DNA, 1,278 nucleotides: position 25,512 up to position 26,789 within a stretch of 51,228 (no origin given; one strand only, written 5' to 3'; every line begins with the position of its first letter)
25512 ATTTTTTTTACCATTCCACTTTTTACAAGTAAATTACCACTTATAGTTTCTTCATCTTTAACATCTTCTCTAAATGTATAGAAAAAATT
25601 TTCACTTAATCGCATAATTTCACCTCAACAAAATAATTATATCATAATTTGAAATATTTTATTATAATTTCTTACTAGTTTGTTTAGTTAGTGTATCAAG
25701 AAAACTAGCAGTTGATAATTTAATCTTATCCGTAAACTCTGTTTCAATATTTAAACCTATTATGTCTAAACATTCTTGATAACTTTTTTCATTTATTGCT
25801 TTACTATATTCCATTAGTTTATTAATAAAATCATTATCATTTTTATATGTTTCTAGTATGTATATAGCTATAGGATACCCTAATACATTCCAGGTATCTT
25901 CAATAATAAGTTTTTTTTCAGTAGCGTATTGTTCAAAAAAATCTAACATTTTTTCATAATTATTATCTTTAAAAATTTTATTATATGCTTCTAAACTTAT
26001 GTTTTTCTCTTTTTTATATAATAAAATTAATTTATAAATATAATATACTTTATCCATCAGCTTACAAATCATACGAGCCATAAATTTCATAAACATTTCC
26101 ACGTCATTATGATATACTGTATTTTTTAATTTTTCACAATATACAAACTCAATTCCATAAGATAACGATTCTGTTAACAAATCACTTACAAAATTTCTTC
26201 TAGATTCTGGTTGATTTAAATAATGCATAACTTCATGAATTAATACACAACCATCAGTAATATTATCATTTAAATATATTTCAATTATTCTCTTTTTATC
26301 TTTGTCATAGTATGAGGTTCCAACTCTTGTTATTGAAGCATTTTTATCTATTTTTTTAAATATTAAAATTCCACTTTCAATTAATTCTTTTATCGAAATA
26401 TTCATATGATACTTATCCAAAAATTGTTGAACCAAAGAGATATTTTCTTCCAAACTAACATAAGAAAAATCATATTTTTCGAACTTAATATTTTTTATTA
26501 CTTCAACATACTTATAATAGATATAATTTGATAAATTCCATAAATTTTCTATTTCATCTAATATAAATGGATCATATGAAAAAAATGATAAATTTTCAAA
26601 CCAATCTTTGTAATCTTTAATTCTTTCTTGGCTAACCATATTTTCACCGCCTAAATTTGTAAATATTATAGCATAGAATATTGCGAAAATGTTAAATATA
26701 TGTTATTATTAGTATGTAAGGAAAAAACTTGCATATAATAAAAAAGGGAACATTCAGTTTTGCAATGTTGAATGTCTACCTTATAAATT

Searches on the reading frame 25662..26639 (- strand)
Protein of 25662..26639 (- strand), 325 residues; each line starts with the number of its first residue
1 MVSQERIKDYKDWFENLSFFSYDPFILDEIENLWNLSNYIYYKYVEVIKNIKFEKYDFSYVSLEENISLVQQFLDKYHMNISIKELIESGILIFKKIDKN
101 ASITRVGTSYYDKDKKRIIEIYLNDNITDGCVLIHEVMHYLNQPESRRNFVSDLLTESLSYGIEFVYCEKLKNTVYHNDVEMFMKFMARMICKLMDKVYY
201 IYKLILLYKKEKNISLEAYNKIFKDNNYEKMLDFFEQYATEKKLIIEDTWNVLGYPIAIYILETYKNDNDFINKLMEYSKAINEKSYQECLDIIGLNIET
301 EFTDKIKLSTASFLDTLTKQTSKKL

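Call 12: search_protein_families(library=pfam, proteins=[window:25662-26639:-], max_evalue=1)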
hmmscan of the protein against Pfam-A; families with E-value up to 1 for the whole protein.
window:25662-26639:- (325 aa): 0 families

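Call 14: find_encoding_contigs(protein=window:25662-26639:-, flank=3000, max_places=10)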
Protein window:25662-26639:- (325 aa): 11 contigs read that carry it; 8 places shown.
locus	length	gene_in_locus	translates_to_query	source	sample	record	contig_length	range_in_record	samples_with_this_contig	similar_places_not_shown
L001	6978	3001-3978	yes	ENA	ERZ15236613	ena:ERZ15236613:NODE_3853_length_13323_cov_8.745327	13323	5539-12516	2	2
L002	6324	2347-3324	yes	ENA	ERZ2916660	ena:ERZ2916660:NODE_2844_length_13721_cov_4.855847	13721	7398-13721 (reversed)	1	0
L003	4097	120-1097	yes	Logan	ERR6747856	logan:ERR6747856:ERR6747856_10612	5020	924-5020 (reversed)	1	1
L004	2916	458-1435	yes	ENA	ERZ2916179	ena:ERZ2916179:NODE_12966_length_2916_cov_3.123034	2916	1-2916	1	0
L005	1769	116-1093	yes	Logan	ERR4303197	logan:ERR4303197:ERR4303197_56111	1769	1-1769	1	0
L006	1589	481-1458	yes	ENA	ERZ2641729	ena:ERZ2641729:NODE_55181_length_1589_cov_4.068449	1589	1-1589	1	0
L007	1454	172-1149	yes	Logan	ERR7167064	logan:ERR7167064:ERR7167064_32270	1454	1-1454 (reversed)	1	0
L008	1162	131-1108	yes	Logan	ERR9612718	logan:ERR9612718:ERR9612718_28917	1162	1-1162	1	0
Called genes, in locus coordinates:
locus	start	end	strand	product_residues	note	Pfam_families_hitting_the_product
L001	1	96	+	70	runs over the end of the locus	-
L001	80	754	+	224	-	PF02661:Fic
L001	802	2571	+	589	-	PF02518:HATPase_c, PF13589:HATPase_c_3, PF01119:DNA_mis_repair, PF08676:MutL_C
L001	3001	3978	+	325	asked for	-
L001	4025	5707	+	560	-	PF00587:tRNA-synt_2b, PF04073:tRNA_edit, PF03129:HGTP_anticodon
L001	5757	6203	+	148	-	-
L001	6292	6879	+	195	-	PF20582:UPF0758_N, PF04002:RadC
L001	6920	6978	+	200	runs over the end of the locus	-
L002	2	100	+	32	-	?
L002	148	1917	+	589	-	PF02518:HATPase_c, PF13589:HATPase_c_3, PF01119:DNA_mis_repair, PF08676:MutL_C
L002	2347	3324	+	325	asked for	-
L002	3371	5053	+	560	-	PF00587:tRNA-synt_2b, PF04073:tRNA_edit, PF03129:HGTP_anticodon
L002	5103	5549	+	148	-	-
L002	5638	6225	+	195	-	PF20582:UPF0758_N, PF04002:RadC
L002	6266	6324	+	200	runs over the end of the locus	-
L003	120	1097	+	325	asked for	-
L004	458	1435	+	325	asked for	-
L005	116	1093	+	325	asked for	-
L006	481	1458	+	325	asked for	-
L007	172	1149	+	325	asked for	-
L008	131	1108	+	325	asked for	-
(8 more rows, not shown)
